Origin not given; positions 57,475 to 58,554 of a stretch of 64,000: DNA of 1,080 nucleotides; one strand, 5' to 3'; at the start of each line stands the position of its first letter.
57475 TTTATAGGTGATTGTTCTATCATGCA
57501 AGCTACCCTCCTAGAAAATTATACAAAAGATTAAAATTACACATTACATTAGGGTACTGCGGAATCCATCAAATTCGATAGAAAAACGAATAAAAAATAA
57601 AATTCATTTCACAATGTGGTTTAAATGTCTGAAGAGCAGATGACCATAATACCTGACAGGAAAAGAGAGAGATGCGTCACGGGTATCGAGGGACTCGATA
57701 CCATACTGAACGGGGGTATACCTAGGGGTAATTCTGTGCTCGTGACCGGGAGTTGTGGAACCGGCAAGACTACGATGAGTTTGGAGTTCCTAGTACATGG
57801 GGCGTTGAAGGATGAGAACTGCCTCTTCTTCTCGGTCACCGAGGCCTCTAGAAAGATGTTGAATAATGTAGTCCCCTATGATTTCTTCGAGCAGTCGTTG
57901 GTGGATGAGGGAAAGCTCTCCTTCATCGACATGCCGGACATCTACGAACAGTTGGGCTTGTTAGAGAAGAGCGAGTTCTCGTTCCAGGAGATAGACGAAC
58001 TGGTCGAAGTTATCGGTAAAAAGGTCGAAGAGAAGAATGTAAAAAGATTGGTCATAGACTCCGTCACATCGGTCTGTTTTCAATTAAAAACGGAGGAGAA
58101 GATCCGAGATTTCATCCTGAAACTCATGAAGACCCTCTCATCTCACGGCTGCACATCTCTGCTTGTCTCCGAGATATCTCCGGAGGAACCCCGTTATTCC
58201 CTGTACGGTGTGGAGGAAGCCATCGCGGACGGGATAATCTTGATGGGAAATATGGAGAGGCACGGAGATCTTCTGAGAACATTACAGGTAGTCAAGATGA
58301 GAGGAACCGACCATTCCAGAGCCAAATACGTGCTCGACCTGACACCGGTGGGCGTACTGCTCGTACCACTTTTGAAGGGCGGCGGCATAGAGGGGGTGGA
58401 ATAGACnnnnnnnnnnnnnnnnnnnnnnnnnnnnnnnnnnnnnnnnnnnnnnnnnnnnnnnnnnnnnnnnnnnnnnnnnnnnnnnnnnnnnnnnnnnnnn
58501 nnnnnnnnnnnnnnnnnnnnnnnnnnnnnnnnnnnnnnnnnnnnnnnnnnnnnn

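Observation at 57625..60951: KaiC-like ATPase plus inactivated KaiC-like partner directly upstream of three tandem pilin-like genes, without the usual pilus machinery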

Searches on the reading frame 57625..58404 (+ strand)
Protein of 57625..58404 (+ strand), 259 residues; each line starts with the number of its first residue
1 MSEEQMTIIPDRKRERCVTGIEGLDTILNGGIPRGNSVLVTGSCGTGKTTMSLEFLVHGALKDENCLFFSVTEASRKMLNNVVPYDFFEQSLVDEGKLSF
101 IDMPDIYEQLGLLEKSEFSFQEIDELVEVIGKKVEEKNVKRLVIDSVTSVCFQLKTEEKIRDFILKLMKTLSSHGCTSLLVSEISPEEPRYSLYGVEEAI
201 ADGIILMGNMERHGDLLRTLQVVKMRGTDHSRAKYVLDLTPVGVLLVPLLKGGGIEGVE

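Call 3: search_protein_families(library=pfam, proteins=[window:57625-58404:+], max_evalue=1)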
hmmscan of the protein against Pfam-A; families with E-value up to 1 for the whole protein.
window:57625-58404:+ (259 aa): 19 families
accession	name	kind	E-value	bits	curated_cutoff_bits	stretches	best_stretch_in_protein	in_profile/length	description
PF06745.19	ATPase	-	4.5e-58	196.8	26.6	1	19-247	3-227/231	KaiC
PF13481.12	AAA_25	-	2.6e-09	37.4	27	1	22-181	20-187/195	AAA domain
PF05625.17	PAXNEB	-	4.2e-06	26.5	28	2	19-81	21-84/366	PAXNEB protein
PF03796.21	DnaB_C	-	1.6e-05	24.9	27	1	19-150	4-141/255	DnaB-like helicase C terminal domain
PF07088.17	GvpD_P-loop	-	2.9e-05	24.5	24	1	35-207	10-172/189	GvpD gas vesicle protein, P-loop domain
PF13479.12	AAA_24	-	0.00015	22.2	27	1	35-150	2-76/195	AAA domain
PF00154.27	RecA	-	0.0003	20.8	27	1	16-72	32-89/262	recA bacterial DNA recombination protein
PF13173.12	AAA_14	-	0.00048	20.6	27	1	37-102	4-69/129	AAA domain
PF20720.3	nSTAND3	-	0.0011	19.2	27.2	1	36-157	18-121/155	Novel STAND NTPase 3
PF13191.12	AAA_16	-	0.012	16.6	32.6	1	33-68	22-55/167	AAA ATPase domain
PF08423.17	Rad51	-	0.013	15.3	22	1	18-61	9-52/244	Rad51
PF12775.13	AAA_7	-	0.03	14.3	25.8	1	28-71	26-67/181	P-loop containing dynein motor region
PF01637.24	ATPase_2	-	0.069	13.4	33.2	1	36-170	21-141/225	ATPase domain predominantly from Archaea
PF13238.12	AAA_18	-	0.11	13.4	29.4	1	38-149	1-82/128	AAA domain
PF25199.1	nSTAND_NTPase5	-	0.12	12.6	34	1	34-54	40-60/145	Novel STAND NTPase 5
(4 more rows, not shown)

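Call 4: search_protein_families(library=ncbifam, proteins=[window:57625-58404:+], max_evalue=1)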
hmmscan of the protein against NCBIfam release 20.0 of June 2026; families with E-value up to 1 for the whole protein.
window:57625-58404:+ (259 aa): 27 families (the best 25 are shown)
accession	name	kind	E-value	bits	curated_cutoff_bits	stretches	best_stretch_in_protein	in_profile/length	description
NF006799.0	PRK09302.1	equivalog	9.8e-46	156.4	408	1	13-249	9-241/515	circadian clock protein KaiC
TIGR03877.1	thermo_KaiC_1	hypoth_equivalog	1.5e-40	139.2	307.25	1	15-246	2-232/238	KaiC domain-containing protein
TIGR02655.1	circ_KaiC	equivalog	1.3e-35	123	546.25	1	17-249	3-231/484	circadian clock protein KaiC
TIGR03880.1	KaiC_arch_3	hypoth_equivalog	1.3e-33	116.5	249.45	1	20-240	1-211/224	KaiC domain-containing protein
TIGR03881.1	KaiC_arch_4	hypoth_equivalog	2.9e-33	115.5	247.8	1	15-242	1-223/231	KaiC domain-containing protein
NF004723.0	PRK06067.1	subfamily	1.5e-15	57.3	194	1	10-249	9-238/243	flagellar accessory protein FlaH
TIGR03878.1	thermo_KaiC_2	hypoth_equivalog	6.3e-14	51.9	232.2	1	30-183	31-174/259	KaiC domain-containing protein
NF052589.1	ArlH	equivalog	5.6e-11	42.6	215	1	23-231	8-206/229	archaellum protein ArlH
TIGR00416.1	sms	equivalog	9e-10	37.9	403.05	1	5-152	64-184/454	DNA repair protein RadA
NF006320.0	PRK08533.1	equivalog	2.1e-08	34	215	1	24-224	13-200/230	flagellar accessory protein FlaH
TIGR03600.1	phage_DnaB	exception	3.5e-06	26.3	498.65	1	19-109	179-270/421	phage replicative helicase, DnaB family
NF006861.0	PRK09361.1-1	equivalog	1e-05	25.2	278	1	16-150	4-125/235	DNA repair and recombination protein RadB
NF004629.0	PRK05973.1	equivalog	1e-05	24.7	156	1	32-82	61-111/237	DNA helicase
NF003301.0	PRK04301.1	equivalog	2.8e-05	23.4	259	1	15-64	81-130/316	DNA repair and recombination protein RadA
TIGR02237.1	recomb_radB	equivalog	0.00011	22.1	172.4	1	24-171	1-129/210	DNA repair and recombination protein RadB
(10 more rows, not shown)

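Call 32: search_solved_structures(query=window:57625-58404:+, max_evalue=0.001, show_alignments=1)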
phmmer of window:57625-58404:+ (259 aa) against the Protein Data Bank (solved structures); distinct sequences matched with E-value up to 0.001: 50.
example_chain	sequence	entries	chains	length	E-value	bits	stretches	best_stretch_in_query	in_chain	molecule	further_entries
8zn5_B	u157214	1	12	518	2.8e-54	187.5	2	15-249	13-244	KaiC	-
8zn6_F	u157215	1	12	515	5.1e-50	173.5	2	15-249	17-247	KaiC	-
7s65_A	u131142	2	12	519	2.8e-48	167.8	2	18-249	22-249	Circadian clock protein kinase KaiC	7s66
7x1z_A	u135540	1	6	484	9.5e-48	166.1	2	18-249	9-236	Circadian clock oscillator protein KaiC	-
7x1y_A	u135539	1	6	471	9.6e-48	166.1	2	18-249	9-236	Circadian clock oscillator protein KaiC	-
3k0f_A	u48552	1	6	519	1.1e-47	165.9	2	18-249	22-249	Circadian clock protein kinase KaiC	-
3jzm_A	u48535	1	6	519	1.1e-47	165.8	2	18-249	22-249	Circadian clock protein kinase kaiC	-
3s1a_A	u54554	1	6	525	1.2e-47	165.8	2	18-249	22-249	Circadian clock protein kinase kaiC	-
9ofh_A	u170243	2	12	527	1.2e-47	165.8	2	18-249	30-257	Circadian clock oscillator protein KaiC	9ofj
7dye_A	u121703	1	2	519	1.3e-47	165.7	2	18-249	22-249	Circadian clock protein kinase KaiC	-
3k09_A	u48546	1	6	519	2.3e-47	164.8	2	18-249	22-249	Circadian clock protein kinase kaiC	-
4dug_A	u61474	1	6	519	2.5e-47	164.7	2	18-249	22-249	Circadian clock protein kinase kaiC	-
3k0a_A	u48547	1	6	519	3.1e-47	164.4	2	18-249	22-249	Circadian clock protein kinase KaiC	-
7dyk_A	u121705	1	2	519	3.1e-47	164.4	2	18-249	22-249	Circadian clock protein kinase KaiC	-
7wdc_A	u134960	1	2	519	3.3e-47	164.3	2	18-249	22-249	Circadian clock protein kinase KaiC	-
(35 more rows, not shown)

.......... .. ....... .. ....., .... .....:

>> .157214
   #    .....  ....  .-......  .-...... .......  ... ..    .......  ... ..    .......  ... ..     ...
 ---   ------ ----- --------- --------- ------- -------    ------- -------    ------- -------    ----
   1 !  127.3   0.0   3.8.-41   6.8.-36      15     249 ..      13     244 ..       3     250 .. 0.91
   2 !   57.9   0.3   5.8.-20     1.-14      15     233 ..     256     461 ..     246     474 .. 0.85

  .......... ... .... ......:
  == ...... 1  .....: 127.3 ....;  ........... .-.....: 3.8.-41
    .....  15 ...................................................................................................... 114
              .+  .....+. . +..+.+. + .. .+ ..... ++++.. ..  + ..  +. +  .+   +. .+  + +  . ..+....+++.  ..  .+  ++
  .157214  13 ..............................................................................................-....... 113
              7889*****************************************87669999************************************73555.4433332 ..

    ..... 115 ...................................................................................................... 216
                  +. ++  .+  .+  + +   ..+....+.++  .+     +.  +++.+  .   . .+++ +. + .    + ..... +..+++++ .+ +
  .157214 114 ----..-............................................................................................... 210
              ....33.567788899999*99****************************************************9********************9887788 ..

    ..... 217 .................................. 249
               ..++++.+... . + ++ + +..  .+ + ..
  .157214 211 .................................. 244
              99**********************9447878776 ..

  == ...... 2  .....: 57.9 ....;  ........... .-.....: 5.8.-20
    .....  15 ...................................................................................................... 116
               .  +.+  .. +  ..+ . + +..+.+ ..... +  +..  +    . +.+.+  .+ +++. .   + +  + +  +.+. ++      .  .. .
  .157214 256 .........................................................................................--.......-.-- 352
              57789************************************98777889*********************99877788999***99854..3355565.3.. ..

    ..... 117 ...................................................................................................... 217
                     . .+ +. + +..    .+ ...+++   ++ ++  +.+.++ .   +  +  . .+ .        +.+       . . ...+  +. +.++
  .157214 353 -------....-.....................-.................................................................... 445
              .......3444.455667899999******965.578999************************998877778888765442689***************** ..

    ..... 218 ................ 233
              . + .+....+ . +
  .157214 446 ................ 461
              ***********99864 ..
